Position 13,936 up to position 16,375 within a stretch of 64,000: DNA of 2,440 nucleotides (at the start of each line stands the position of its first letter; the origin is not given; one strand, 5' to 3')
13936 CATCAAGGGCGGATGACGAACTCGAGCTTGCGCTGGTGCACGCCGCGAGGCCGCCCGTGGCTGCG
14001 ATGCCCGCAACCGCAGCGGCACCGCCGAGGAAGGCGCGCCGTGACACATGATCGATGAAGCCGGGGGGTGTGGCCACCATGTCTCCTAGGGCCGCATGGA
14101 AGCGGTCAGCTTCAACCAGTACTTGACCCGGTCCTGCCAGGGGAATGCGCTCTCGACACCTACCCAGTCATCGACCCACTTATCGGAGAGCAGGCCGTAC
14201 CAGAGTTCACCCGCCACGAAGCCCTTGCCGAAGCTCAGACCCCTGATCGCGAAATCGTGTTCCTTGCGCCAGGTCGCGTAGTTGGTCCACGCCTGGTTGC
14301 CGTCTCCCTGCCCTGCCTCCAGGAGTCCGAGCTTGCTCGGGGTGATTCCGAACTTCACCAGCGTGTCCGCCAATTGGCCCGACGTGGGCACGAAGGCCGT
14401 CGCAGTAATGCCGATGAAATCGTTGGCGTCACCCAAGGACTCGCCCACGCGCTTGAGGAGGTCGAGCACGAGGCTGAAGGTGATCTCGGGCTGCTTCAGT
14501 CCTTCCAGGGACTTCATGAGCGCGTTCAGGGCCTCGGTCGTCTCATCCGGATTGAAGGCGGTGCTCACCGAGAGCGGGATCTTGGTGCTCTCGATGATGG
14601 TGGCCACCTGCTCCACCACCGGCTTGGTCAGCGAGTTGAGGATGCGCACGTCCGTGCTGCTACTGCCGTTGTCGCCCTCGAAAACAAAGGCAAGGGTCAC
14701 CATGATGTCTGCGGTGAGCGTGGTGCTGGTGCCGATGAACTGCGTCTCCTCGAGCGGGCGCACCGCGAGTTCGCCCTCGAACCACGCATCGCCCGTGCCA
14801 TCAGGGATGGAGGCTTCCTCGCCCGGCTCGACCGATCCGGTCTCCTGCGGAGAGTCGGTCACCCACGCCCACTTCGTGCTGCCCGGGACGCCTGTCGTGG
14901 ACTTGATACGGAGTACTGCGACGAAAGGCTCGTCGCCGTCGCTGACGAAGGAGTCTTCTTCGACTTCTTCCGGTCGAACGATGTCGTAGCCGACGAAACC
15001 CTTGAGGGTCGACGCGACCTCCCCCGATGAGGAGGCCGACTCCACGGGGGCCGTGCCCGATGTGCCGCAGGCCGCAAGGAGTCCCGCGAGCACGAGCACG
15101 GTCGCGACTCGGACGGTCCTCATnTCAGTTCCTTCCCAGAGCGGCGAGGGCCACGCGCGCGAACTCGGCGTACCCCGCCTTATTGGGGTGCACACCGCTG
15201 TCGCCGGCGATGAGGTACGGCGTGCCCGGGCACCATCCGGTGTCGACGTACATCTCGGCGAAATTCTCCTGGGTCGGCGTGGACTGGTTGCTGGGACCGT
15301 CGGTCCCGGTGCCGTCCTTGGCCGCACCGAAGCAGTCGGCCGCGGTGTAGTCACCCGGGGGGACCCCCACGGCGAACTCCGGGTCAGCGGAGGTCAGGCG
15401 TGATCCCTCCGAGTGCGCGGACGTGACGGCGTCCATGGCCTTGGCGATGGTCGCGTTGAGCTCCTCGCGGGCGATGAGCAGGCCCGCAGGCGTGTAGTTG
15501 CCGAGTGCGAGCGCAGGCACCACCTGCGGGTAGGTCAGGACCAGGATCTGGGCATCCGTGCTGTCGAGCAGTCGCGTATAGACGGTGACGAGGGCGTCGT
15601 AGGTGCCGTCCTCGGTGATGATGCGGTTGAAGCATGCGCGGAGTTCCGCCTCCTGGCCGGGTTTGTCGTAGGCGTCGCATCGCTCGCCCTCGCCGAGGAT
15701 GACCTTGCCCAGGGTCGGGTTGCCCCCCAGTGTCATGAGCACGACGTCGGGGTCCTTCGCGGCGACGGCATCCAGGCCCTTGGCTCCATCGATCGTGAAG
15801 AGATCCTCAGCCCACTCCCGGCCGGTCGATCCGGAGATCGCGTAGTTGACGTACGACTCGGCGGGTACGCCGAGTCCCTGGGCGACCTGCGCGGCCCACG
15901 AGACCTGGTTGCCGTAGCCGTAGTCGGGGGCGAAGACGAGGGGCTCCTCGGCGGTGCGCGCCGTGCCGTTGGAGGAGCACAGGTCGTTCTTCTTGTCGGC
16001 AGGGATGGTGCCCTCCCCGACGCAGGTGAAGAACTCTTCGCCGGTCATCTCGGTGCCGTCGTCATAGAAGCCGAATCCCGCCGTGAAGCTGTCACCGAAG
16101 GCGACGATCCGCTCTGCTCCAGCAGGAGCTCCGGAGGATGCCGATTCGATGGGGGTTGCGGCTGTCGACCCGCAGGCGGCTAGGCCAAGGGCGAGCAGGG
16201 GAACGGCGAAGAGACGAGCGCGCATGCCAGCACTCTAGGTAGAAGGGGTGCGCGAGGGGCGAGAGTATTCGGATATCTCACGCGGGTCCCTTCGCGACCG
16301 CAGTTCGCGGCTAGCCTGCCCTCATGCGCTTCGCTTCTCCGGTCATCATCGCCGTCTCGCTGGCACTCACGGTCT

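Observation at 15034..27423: Shared P-[VIP]-E-[ST]-A motif after the lipobox in six lipoproteins of the block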

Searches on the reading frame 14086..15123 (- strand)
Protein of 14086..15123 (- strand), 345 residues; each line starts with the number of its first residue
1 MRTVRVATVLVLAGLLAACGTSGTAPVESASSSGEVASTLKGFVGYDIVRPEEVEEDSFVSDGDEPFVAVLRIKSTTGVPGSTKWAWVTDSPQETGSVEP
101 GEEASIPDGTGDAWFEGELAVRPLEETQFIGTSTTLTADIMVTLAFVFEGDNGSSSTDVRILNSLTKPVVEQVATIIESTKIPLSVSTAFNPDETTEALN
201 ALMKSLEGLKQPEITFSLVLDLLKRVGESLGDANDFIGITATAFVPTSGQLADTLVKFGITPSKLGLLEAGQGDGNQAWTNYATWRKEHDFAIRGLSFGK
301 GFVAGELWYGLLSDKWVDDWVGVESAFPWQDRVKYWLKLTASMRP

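Call 5: search_protein_families(library=pfam, proteins=[window:14086-15123:-], max_evalue=0.01)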
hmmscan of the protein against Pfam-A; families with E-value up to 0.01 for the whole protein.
window:14086-15123:- (345 aa): 0 families

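Call 8: find_homologous_proteins(query=window:14086-15123:-)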
Query window:14086-15123:- (345 aa): 41 proteins with E <= 0.001 among 8000 candidates.
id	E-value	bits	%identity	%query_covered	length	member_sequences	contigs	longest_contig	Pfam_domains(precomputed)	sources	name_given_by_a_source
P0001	1.4e-203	693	90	100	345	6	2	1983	-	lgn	-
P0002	6.1e-162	556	72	100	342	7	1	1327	-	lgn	-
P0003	1.0e-160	552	74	100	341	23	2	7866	-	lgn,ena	-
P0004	2.0e-159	548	73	100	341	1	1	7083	-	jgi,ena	-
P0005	8.4e-158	543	72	100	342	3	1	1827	-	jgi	jgi:hypothetical protein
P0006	4.1e-147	508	68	100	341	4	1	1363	-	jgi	jgi:hypothetical protein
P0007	2.3e-127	443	62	94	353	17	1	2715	-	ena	-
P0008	3.3e-126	439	61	94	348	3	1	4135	-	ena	-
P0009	3.8e-126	439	62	98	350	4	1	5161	-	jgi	-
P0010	1.8e-125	436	61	94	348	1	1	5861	-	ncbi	-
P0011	4.6e-125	435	60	100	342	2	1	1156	-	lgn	-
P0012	2.7e-124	433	61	94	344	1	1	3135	-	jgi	jgi:hypothetical protein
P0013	3.8e-124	432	61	94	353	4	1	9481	-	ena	-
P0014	5.8e-124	431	63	91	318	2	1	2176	-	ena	-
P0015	5.9e-124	431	60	100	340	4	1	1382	-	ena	-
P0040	2.5e-85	304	45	98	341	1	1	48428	-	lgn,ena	-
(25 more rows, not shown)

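Call 11: find_related_loci(query=A2, collection=genome_contigs, flank=10000)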
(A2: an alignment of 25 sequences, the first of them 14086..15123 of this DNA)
Query A2 (345 aa) in genome_contigs; peptide patterns used: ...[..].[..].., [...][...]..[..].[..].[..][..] (x = any residue, [..] = any of these).
55 stretches matched a pattern; 11 encode a relative of the query (tblastn E <= 1e-3); 11 distinct loci.
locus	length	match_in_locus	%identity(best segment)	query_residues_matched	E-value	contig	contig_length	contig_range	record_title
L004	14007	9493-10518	74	1-345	1e-168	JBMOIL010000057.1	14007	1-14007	MAG: Candidatus Nanopelagicales bacterium isolate Deming_bin.440 contig12388, whole genome shotgun sequence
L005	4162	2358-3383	71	1-345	1e-168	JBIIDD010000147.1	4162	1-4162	MAG: Candidatus Nanopelagicales bacterium isolate ME2000-08-17pf_3300042335_group1_bin128 Rohwer_bin352_scaffold_32578_c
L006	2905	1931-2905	70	1-329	8e-159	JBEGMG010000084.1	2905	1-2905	MAG: Actinomycetota bacterium isolate NASQAN2016_083_B_bin.22 scaffold_318064, whole genome shotgun sequence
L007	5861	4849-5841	61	19-344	1e-129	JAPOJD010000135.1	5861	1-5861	MAG: Actinomycetota bacterium isolate bin54 k141_4171507_length_5861_cov_10.9615, whole genome shotgun sequence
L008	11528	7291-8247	62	27-344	2e-127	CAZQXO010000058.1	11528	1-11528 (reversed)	MAG TPA_asm: uncultured Bifidobacteriaceae bacterium isolate SRP318679_co1_80 genome assembly, contig: NODE_8797_length_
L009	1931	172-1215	58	2-344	7e-132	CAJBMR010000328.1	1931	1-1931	uncultured bacterium isolate Loc090721-7m_bin-874 genome assembly, contig: bin-874:328/534, whole genome shotgun sequenc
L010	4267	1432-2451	51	1-344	2e-110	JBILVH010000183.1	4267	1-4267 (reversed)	MAG: Candidatus Nanopelagicales bacterium isolate ME2018-08-14_3300043803_group8_bin293 Rohwer_bin364_scaffold_58127_c1,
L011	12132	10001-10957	52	25-345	2e-94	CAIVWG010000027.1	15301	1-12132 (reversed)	uncultured bacterium isolate LaPlata-a_bin-1899 genome assembly, contig: bin-1899:027/277, whole genome shotgun sequence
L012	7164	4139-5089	52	27-345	1e-93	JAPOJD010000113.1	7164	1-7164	MAG: Actinomycetota bacterium isolate bin54 k141_854523_length_7164_cov_15.0000, whole genome shotgun sequence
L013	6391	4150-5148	48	16-345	7e-89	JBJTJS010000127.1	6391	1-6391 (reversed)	MAG: bacterium isolate samp_4310_metabat2_15 samp_4310_667985, whole genome shotgun sequence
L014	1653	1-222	82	272-345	2e-38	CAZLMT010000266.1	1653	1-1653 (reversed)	MAG TPA_asm: uncultured Actinomyces sp. isolate binchicken_co309_48 genome assembly, contig: NODE_46747_length_1653_cov_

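Call 34: search_protein_families(library=ncbifam, proteins=[window:14086-15123:-], max_evalue=0.001)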
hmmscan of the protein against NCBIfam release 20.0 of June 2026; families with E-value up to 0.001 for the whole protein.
window:14086-15123:- (345 aa): 0 families

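Call 39: predict_structure(alignment_id=A2)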
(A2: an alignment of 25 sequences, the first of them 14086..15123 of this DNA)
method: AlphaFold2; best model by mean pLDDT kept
length: 345 residues; sequences in the alignment: 25
mean_pLDDT: 80.8   pTM: 0.81
mean pLDDT of the five models: 80.8, 80.4, 78.8, 77.6, 57.3
residues with pLDDT >= 90: 156; 70-90: 116; 50-70: 36; < 50: 37
segments of 3 or more residues with pLDDT < 50: 1-24, 31-37, 58-60
pLDDT, mean of each block of 10 residues (from residue 1): 43 40 52 49 95 65 81 95 94 89 93 94 87 85 92 79 80 92 87 93 91 56 58 77 93 90 92 81 88 73 91 89 87 93 90
secondary structure, 60 per line:
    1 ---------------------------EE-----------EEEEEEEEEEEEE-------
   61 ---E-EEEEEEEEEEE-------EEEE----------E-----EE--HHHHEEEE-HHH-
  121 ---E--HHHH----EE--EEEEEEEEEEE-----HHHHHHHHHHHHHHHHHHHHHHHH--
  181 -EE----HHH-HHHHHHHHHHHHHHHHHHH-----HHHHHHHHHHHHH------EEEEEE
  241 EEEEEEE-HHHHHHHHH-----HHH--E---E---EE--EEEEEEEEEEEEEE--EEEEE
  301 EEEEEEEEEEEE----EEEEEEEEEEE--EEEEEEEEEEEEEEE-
elements in order: E41-53 E66-76 E84-87 H108-111 E112-115 H127-130 E139-149 H155-178 H192-210 H216-228 E235-247 H249-257 E280-293 E296-312 E317-327 E330-344
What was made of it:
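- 15013..15051 (-): Module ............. of the 345-aa lipoprotein, 5 residues after the Cys and directly before the folded domain. AF2 gives pLDDT below 50 for residues 1-24 and 31-37; the module has only marginal confidence and the fold starts near residue 41 (call 39).
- AF2 gives the module only marginal confidence and shows no packing (call 39).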

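Call 45: fold_search(model_id=the predicted structure, library=pdb)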
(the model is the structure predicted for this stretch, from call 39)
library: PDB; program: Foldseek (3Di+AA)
matches with E <= 10: 827; with E <= 0.001: 0
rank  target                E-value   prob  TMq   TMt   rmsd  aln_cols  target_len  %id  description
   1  3qq2_A                9.5e-02  0.02  0.11  0.13  23.1       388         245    7  Crystal Structure of the Beta Domain of the Bordetella Autotransporter Brka (released 2011-04-13)
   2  2r4l_B                1.0e-01  0.06  0.16  0.14  28.0       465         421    7  Crystal structure of the long-chain fatty acid transporter FadL mutant P34A (released 2008-09-16)
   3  2r89_A                1.2e-01  0.02  0.09  0.09  28.9       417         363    9  Crystal structure of the long-chain fatty acid transporter FadL mutant delta N3 (released 2008-09-23)
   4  4ll1_C                2.2e-01  0.05  0.12  0.14  24.0       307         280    7  The structure of the TRX and TXNIP complex (released 2014-02-05)
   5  5ixc_B                2.6e-01  0.08  0.17  0.10  19.1       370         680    8  Human GIVD cytosolic phospholipase A2 in complex with Methyl gamma-Linolenyl Fluorophosphonate (released 2016-06-08)
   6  4qda_E                3.1e-01  0.13  0.10  0.22  14.7       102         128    8  Crystal structure of mutant Thioesterase PA1618 (E64A) from Pseudomonas aeruginosa (released 2015-05-13)
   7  7ry2_B                3.5e-01  0.02  0.09  0.13  16.9       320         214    7  mSandy2 (released 2022-01-26)
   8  3qq2_B                3.5e-01  0.02  0.12  0.16  25.1       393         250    7  Crystal Structure of the Beta Domain of the Bordetella Autotransporter Brka (released 2011-04-13)
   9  3swm_B                3.7e-01  0.10  0.10  0.19  10.3        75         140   12  The NAC domain of ANAC019 in complex with DNA, gold derivative (released 2012-04-11)
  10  1t82_D                4.2e-01  0.08  0.10  0.20  14.7       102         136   11  Crystal Structure of the putative thioesterase from Shewanella oneidensis, Northeast Structural Genomics Target SoR51 (released 2004-05-18)
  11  2cwz_B                4.2e-01  0.08  0.09  0.18   9.2        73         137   11  Crystal structure of the Thermus thermophilus hypothetical protein TTHA0967, a thioesterase superfamily member (released 2005-12-27)
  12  7bi4                  4.4e-01  0.13  0.16  0.08   8.0       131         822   12  PI3KC2a core apo (released 2022-03-09)
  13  1yoc_B                4.4e-01  0.11  0.09  0.19  14.8       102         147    9  Crystal Structure of genomics APC5556 (released 2005-03-08)
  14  4m20_D                4.4e-01  0.09  0.10  0.21  14.7        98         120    7  Crystal Structure of hypothetical protein SAV0944 from Staphylococcus aureus subsp. aureus Mu50 (released 2014-02-12)
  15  5izr_A                4.4e-01  0.09  0.20  0.11  18.8       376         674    6  Human GIVD cytosolic phospholipase A2 in complex with Methyl gamma-Linolenyl Fluorophosphonate inhibitor and Terbium C (released 2016-06-08)
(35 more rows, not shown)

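Call 58: find_encoding_contigs(protein=P0040, flank=10000, max_places=2)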
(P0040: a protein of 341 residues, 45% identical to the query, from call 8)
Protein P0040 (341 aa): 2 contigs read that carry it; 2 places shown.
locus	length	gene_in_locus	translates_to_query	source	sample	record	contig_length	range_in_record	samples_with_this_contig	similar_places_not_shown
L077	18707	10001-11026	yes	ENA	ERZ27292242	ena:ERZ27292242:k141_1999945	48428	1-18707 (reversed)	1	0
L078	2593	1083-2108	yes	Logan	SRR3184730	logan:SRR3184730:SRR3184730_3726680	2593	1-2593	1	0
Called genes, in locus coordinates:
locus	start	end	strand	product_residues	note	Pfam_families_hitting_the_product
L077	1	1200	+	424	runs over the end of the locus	-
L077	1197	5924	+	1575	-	PF05593:RHS_repeat (faint)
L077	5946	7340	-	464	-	PF00082:Peptidase_S8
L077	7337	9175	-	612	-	PF02518:HATPase_c (weak)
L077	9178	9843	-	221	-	PF00072:Response_reg, PF00196:GerE (weak), PF08281:Sigma70_r4_2 (weak)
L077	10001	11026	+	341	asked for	-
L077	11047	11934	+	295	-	PF01259:SAICAR_synt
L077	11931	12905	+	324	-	PF01073:3Beta_HSD, PF01370:Epimerase, PF02719:Polysacc_synt_2, PF04321:RmlD_sub_bind, PF07993:NAD_binding_4 (faint), PF13460:NAD_binding_10 (weak), PF16363:GDP_Man_Dehyd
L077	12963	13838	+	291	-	-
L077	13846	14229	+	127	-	PF03724:META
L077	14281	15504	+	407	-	PF18678:AOC_like (faint), PF03018:Dirigent (faint)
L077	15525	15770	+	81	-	PF02700:PurS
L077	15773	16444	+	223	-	PF07685:GATase_3, PF13507:GATase_5, PF00117:GATase (weak)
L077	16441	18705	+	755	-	?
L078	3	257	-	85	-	?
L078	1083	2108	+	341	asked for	-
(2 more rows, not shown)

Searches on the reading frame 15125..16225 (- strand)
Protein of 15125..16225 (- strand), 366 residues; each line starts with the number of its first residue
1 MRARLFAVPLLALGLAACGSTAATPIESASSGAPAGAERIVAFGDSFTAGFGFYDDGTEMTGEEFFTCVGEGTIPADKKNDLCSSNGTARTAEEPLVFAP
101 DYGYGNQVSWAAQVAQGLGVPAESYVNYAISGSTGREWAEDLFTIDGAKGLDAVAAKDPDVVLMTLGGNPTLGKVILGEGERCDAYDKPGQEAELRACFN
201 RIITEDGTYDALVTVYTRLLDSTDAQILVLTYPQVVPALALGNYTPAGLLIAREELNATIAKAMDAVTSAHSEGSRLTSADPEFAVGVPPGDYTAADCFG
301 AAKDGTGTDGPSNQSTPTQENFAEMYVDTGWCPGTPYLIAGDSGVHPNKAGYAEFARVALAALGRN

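Call 5: search_protein_families(library=pfam, proteins=[window:15125-16225:-], max_evalue=0.01)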
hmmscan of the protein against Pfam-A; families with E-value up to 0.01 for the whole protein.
window:15125-16225:- (366 aa): 2 families
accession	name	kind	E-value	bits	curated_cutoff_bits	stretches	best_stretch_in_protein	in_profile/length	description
PF13472.12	Lipase_GDSL_2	-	1.8e-10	42.1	32.9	1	42-263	1-138/178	GDSL-like Lipase/Acylhydrolase family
PF00657.28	Lipase_GDSL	-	3.9e-10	40.7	23.6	1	40-169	1-87/208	GDSL-like Lipase/Acylhydrolase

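Call 6: find_encoding_contigs(protein=window:15125-16225:-, flank=10000, max_places=6)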
Protein window:15125-16225:- (366 aa): 3 contigs read that carry it; 3 places shown.
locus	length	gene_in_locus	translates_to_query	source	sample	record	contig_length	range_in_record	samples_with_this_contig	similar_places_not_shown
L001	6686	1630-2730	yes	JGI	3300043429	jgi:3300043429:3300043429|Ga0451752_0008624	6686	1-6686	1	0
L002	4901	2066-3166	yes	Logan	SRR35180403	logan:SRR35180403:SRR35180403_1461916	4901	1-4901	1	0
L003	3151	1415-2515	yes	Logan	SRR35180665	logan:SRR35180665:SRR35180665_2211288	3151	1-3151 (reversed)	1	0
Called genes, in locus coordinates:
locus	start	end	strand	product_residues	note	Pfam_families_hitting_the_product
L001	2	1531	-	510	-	?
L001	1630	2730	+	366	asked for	PF00657:Lipase_GDSL, PF13472:Lipase_GDSL_2 (weak)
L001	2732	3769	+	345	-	-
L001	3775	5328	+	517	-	PF01565:FAD_binding_4, PF08031:BBE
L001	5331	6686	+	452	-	?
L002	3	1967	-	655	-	?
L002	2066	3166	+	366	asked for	PF00657:Lipase_GDSL, PF13472:Lipase_GDSL_2 (weak)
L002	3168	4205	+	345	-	-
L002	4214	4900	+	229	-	?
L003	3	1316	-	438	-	?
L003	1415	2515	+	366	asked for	PF00657:Lipase_GDSL, PF13472:Lipase_GDSL_2 (weak)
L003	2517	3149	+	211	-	?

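Call 34: search_protein_families(library=ncbifam, proteins=[window:15125-16225:-], max_evalue=0.001)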
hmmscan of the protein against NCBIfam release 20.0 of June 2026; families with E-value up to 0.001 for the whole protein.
window:15125-16225:- (366 aa): 0 families
